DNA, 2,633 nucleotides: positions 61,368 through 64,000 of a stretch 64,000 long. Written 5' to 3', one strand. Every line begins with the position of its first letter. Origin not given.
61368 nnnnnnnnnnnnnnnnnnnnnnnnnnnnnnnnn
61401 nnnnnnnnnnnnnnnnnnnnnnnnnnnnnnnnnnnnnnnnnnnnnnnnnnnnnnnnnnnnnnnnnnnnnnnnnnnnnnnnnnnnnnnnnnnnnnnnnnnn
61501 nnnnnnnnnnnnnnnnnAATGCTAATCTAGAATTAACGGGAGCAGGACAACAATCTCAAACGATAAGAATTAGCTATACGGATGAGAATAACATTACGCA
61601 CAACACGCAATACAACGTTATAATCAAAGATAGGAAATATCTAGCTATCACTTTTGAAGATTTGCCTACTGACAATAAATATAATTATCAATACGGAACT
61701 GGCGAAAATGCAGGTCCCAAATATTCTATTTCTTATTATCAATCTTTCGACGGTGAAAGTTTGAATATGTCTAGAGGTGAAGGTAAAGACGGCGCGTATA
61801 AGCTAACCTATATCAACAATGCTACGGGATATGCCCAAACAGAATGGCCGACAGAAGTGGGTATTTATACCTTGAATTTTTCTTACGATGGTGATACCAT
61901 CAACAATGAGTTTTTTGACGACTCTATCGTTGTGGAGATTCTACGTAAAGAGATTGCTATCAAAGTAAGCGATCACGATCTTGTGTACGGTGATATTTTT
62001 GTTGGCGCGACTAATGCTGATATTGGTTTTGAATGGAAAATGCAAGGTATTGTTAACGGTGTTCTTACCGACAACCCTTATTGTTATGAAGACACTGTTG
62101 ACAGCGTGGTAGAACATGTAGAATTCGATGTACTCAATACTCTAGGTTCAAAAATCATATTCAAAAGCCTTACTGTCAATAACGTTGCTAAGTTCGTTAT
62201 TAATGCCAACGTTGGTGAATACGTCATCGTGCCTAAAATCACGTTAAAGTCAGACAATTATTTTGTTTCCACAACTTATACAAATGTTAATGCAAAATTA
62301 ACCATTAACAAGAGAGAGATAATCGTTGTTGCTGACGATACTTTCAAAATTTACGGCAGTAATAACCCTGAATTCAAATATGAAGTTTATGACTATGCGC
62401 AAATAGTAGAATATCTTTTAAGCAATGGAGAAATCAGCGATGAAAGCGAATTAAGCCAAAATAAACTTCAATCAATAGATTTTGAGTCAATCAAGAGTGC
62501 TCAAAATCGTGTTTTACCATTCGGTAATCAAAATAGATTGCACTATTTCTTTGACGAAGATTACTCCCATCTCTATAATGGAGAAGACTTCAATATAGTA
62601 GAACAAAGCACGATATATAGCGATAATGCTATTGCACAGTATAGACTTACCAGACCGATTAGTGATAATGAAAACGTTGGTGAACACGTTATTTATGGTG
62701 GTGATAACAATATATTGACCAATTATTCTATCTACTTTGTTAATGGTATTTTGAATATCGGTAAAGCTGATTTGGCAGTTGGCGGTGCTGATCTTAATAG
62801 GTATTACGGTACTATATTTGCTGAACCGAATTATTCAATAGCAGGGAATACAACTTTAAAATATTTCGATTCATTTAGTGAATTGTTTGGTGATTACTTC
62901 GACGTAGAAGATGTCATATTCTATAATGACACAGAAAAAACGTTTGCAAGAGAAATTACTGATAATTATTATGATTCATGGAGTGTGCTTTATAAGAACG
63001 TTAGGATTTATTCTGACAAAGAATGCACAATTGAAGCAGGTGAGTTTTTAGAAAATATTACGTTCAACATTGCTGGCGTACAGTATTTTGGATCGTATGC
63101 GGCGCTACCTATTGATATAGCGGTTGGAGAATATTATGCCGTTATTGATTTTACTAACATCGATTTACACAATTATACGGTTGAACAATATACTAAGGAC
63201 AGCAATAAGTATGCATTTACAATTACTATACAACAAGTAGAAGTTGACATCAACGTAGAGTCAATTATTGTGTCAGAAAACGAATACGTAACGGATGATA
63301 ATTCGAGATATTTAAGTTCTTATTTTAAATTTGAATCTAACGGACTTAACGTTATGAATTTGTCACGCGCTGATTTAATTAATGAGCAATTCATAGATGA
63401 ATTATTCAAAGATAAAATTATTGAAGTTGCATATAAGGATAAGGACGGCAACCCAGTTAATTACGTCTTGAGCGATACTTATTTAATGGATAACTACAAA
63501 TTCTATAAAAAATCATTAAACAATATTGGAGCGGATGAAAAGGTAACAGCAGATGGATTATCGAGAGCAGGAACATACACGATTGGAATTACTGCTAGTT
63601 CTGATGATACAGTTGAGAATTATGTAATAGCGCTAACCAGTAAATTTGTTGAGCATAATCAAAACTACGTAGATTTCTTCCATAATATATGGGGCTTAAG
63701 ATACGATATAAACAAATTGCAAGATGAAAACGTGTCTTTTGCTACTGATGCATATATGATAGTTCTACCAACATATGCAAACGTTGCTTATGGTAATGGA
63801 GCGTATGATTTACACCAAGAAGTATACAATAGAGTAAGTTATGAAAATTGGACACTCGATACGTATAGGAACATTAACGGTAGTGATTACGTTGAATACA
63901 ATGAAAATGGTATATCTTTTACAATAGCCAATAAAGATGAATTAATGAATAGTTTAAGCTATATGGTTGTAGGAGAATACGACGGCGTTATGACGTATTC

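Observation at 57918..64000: A reading frame of more than 2000 codons is missing from the ORF track: a third giant surface lipoprotein running off the window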

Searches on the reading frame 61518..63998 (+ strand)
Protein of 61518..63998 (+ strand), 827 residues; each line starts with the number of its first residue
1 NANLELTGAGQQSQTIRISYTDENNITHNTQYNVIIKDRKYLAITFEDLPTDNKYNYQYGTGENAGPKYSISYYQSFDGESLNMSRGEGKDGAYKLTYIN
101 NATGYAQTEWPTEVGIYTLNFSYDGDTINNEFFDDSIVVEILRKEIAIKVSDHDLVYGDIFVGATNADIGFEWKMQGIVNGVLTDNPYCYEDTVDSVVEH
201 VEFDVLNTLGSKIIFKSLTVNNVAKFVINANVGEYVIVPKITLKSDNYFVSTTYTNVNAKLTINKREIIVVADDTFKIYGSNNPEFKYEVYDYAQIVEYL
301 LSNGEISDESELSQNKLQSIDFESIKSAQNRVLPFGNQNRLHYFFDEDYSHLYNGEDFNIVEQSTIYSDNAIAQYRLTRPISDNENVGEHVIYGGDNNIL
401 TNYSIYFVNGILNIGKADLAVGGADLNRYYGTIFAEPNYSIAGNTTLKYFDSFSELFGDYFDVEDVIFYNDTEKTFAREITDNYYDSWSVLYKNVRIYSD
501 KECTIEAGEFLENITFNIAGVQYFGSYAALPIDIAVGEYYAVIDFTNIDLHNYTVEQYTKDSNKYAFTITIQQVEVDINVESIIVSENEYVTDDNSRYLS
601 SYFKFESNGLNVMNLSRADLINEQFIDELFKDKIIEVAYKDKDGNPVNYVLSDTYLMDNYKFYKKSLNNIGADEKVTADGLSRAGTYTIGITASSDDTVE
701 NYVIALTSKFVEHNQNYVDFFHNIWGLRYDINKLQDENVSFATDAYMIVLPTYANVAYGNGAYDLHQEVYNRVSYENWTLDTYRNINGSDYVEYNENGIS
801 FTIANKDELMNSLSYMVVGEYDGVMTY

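Call 84: find_related_loci(query=window:61518-63998:+, collection=metagenome_contigs, flank=10000)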
Query window:61518-63998:+ (827 aa) in metagenome_contigs; peptide patterns used: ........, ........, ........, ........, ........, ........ (x = any residue, [..] = any of these).
58 stretches matched a pattern, but none encodes a relative of the query by tblastn (E <= 1e-3).

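Call 91: search_solved_structures(query=window:61800-63998:+, max_evalue=0.1)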
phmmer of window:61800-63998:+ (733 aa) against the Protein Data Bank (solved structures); distinct sequences matched with E-value up to 0.1: 0.

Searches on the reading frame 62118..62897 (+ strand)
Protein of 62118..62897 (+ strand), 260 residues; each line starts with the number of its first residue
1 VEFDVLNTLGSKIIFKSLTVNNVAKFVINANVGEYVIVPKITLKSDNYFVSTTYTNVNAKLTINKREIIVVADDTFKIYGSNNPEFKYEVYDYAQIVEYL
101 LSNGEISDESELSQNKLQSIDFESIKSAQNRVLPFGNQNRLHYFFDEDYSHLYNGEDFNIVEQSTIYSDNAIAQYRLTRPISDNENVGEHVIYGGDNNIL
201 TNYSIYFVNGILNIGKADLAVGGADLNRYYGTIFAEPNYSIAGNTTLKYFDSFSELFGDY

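Call 16: search_protein_families(library=pfam, max_evalue=1, proteins=[window:62118-62897:+])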
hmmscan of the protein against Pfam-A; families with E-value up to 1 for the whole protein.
seq(260 aa): 3 families
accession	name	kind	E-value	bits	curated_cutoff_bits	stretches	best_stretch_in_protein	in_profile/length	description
PF18676.6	MBG_2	-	8.7e-09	36.3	25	2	69-90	2-23/72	MBG domain (YGX type)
PF01637.24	ATPase_2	-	0.0027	18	33.2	1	47-104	91-146/225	ATPase domain predominantly from Archaea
PF07943.18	PBP5_C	-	0.037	14.6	21.2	1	136-201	21-80/91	Penicillin-binding protein 5, C-terminal domain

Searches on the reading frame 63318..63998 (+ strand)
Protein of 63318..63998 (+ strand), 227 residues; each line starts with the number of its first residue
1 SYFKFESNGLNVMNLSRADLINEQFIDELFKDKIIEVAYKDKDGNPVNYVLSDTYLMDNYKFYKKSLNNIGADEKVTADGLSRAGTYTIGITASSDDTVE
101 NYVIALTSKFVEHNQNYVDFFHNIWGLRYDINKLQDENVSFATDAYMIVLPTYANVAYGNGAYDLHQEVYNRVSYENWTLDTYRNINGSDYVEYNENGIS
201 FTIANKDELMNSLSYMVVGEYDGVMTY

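Call 16: search_protein_families(library=pfam, max_evalue=1, proteins=[window:63318-63998:+])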
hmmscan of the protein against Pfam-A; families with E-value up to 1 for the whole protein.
seq(227 aa): 3 families
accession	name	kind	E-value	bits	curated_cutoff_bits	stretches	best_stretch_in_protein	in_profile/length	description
PF10899.13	AbiGi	-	0.00078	20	22.4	1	41-171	62-131/185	Putative abortive phage resistance protein AbiGi, antitoxin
PF01008.23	IF-2B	-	0.012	15.3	22.4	1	70-120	180-230/280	Initiation factor 2 subunit family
PF19406.5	PKD_5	-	0.079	13.3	25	1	163-218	11-66/88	PKD-like domain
